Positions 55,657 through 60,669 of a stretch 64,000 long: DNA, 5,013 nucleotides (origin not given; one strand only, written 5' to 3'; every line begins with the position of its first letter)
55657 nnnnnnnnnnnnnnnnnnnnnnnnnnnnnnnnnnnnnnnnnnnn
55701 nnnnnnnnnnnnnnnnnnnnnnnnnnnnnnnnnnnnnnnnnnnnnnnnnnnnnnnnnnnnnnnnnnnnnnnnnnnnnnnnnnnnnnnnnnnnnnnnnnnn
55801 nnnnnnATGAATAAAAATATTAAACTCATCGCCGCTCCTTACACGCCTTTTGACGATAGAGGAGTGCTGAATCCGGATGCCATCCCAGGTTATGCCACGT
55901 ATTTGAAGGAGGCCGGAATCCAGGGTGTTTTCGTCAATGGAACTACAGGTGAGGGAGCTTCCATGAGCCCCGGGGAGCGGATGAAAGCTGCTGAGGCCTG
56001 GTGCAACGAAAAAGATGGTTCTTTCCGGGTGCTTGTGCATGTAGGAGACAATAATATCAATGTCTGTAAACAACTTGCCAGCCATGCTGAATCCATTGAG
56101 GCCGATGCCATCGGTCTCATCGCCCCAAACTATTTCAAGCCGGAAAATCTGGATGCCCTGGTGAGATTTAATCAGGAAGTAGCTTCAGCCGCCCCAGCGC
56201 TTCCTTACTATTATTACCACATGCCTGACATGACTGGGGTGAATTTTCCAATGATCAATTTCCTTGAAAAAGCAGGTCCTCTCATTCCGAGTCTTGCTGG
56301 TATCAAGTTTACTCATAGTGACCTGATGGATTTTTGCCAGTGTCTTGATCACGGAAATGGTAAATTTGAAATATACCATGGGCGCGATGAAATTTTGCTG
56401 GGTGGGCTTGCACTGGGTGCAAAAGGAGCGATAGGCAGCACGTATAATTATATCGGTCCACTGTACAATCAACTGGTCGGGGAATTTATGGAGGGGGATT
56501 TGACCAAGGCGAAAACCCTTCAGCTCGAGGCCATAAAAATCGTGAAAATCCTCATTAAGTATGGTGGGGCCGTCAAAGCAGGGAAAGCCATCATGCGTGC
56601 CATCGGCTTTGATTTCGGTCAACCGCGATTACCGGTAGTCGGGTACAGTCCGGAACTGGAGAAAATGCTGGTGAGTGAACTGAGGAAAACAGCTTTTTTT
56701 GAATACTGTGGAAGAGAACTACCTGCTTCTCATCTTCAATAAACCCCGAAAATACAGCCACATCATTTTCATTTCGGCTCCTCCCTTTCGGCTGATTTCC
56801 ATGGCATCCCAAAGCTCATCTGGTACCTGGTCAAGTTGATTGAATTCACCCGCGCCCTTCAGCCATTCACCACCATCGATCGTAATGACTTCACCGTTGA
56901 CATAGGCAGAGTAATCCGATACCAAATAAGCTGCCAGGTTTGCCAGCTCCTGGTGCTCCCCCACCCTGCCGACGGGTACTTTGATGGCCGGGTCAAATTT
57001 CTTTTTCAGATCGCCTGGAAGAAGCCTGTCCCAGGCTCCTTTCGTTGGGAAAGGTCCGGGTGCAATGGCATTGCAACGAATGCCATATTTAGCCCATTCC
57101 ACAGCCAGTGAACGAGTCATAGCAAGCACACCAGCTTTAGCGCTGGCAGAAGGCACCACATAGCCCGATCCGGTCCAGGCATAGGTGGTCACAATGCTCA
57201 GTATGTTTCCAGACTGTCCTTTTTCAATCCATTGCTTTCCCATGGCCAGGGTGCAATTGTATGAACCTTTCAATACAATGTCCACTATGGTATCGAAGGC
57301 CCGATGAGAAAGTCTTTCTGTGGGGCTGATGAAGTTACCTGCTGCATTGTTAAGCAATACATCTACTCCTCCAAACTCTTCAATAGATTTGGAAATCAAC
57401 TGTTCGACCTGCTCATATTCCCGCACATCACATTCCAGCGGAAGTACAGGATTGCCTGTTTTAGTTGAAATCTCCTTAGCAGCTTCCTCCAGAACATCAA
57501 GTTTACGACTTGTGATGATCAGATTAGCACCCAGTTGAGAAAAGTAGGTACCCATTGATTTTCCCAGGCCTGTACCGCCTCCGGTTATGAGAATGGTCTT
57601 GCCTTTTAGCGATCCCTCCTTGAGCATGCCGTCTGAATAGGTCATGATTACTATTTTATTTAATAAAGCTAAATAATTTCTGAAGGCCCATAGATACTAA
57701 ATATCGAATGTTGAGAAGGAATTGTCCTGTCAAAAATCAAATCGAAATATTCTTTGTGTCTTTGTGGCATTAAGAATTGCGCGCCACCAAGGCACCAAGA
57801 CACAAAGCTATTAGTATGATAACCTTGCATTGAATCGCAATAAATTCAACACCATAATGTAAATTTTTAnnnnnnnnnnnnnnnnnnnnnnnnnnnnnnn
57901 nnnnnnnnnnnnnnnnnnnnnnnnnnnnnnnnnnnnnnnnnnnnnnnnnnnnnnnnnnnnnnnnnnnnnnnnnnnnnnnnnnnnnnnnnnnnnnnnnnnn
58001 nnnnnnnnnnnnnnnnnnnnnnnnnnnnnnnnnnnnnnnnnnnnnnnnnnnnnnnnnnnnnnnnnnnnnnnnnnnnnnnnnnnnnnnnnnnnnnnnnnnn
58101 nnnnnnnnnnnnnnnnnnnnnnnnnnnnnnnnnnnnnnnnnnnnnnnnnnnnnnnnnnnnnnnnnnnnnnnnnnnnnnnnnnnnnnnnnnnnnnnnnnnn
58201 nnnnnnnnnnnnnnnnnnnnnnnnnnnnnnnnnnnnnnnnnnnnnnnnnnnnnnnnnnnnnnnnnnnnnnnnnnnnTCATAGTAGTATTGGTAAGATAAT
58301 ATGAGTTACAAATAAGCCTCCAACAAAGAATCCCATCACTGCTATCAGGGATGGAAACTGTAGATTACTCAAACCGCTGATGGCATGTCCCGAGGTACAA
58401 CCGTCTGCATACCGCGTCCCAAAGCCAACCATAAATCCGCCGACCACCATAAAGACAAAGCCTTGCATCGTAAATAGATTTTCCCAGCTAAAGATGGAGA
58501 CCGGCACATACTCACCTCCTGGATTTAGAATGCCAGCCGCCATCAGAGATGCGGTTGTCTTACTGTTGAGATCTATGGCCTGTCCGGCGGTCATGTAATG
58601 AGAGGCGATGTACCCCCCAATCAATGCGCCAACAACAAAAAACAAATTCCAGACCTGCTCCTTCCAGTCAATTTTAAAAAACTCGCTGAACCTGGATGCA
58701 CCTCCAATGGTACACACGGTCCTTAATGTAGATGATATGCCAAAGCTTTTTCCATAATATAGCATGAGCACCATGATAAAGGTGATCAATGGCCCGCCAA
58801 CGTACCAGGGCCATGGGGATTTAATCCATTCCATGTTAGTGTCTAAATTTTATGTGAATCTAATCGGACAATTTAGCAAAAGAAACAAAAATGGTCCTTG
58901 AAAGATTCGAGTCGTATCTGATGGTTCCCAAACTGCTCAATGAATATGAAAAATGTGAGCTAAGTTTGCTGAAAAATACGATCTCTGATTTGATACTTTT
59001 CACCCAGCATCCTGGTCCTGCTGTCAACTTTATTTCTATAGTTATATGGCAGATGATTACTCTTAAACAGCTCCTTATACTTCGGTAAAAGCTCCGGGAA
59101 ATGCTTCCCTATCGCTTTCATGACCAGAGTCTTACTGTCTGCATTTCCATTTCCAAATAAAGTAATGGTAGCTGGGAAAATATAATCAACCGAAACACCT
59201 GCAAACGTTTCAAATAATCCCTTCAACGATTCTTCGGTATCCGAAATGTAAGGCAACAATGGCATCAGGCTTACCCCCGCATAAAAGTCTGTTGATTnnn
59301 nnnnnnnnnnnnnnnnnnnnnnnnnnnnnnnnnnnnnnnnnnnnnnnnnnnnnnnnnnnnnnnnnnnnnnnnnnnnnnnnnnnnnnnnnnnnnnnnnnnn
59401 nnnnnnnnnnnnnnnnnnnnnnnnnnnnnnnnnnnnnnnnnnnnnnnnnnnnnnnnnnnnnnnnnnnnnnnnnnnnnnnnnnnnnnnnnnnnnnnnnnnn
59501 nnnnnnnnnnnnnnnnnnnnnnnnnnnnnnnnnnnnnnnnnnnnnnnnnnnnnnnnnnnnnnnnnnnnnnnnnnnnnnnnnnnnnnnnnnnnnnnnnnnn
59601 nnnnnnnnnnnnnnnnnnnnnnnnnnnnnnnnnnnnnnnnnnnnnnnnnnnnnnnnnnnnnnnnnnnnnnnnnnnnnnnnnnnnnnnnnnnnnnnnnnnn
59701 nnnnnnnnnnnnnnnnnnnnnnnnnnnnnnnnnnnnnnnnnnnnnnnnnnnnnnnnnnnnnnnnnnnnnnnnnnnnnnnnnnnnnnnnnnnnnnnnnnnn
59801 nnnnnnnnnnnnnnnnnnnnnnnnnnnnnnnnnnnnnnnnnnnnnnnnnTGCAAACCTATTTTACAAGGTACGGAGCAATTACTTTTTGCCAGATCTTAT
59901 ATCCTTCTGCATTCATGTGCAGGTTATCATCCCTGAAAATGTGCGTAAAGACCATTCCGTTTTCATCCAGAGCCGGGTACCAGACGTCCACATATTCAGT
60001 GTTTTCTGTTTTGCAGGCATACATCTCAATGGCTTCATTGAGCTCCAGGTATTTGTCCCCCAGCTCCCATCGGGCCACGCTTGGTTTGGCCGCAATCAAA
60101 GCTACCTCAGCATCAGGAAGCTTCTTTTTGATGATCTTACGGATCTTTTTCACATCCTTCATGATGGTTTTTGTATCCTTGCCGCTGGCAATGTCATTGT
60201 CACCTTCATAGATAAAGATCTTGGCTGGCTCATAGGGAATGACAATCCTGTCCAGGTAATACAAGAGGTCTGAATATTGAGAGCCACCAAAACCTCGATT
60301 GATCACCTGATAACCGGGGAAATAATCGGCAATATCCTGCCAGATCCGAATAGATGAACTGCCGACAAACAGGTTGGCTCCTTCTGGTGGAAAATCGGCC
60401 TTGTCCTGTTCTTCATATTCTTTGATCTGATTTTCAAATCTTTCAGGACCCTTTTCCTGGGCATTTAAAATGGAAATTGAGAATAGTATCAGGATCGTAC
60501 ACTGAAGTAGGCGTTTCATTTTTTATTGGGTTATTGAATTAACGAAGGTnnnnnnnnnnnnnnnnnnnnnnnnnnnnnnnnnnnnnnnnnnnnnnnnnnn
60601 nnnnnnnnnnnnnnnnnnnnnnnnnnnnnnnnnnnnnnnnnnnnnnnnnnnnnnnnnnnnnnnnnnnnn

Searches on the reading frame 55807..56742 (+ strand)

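Call 18: search_protein_families(library=pfam, proteins=[window:55807-56742:+], max_evalue=0.0001)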
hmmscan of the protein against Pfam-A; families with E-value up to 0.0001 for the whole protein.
window:55807-56742:+ (311 aa): 1 family
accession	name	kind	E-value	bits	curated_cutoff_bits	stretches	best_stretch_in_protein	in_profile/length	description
PF00701.28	DHDPS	-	6.4e-47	160.1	22.1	1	6-291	4-285/289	Dihydrodipicolinate synthetase family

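Call 59: search_protein_families(library=ncbifam, proteins=[window:55807-56742:+], max_evalue=0.001)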
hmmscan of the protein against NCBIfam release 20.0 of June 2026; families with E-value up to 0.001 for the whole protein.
window:55807-56742:+ (311 aa): 7 families
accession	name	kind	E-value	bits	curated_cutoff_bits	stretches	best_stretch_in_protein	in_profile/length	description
NF003164.0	PRK04147.1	equivalog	3.1e-40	138.3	281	1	6-285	6-280/294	N-acetylneuraminate lyase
NF040954.1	Arch_KDGaldase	equivalog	3.7e-36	124.9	390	1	8-294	4-280/288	bifunctional 2-dehydro-3-deoxy-phosphogluconate/2-dehydro-3-deoxy-6-phosphogalactonate aldolase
TIGR00683.1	nanA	equivalog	4.2e-33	114.9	382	1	8-275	5-268/293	N-acetylneuraminate lyase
TIGR00674.1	dapA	equivalog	1.1e-32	113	206.15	1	7-291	2-282/286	4-hydroxy-tetrahydrodipicolinate synthase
TIGR02313.1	HpaI-NOT-DapA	exception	4.7e-26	91.3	396.7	1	9-291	6-285/294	2,4-dihydroxyhept-2-ene-1,7-dioic acid aldolase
NF002958.0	PRK03620.1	subfamily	2.1e-14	53.1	278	1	7-288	14-292/307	5-dehydro-4-deoxyglucarate dehydratase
TIGR03249.1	KdgD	equivalog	1.1e-12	47.7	373.95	1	7-284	12-287/299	5-dehydro-4-deoxyglucarate dehydratase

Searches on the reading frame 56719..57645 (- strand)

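Call 18: search_protein_families(library=pfam, proteins=[window:56719-57645:-], max_evalue=0.0001)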
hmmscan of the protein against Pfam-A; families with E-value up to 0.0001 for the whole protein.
window:56719-57645:- (308 aa): 3 families
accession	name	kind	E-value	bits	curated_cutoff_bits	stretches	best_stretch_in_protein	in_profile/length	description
PF13561.12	adh_short_C2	-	5.8e-47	160.7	27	1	25-259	6-234/236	Enoyl-(Acyl carrier protein) reductase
PF00106.31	adh_short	-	4.1e-41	141.1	26.6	1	16-203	1-186/195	short chain dehydrogenase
PF08659.16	KR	-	3.9e-08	33.9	22.6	1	17-122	2-110/180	KR domain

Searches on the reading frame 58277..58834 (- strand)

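Call 18: search_protein_families(library=pfam, proteins=[window:58277-58834:-], max_evalue=0.0001)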
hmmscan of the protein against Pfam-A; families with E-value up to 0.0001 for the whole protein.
window:58277-58834:- (185 aa): 1 family
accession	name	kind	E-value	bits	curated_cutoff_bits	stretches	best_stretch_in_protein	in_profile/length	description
PF04143.19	Sulf_transp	-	1e-14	55.3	27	1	115-174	251-309/310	Sulphur transport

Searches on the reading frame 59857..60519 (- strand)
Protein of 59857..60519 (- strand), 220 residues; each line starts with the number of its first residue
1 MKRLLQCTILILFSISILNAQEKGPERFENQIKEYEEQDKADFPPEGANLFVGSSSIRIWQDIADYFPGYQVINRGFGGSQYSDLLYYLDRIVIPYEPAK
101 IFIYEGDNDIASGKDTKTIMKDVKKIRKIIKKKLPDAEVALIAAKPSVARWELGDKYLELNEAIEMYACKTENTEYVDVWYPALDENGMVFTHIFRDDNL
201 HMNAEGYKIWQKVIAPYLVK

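Call 18: search_protein_families(library=pfam, proteins=[window:59857-60519:-], max_evalue=0.0001)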
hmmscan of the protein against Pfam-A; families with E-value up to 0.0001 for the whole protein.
window:59857-60519:- (220 aa): 2 families
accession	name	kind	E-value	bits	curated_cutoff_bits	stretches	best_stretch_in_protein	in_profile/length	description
PF13472.12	Lipase_GDSL_2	-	1.6e-16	61.7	32.9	1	61-209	25-178/178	GDSL-like Lipase/Acylhydrolase family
PF00657.28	Lipase_GDSL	-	1.3e-06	29.1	23.6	1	64-210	30-204/208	GDSL-like Lipase/Acylhydrolase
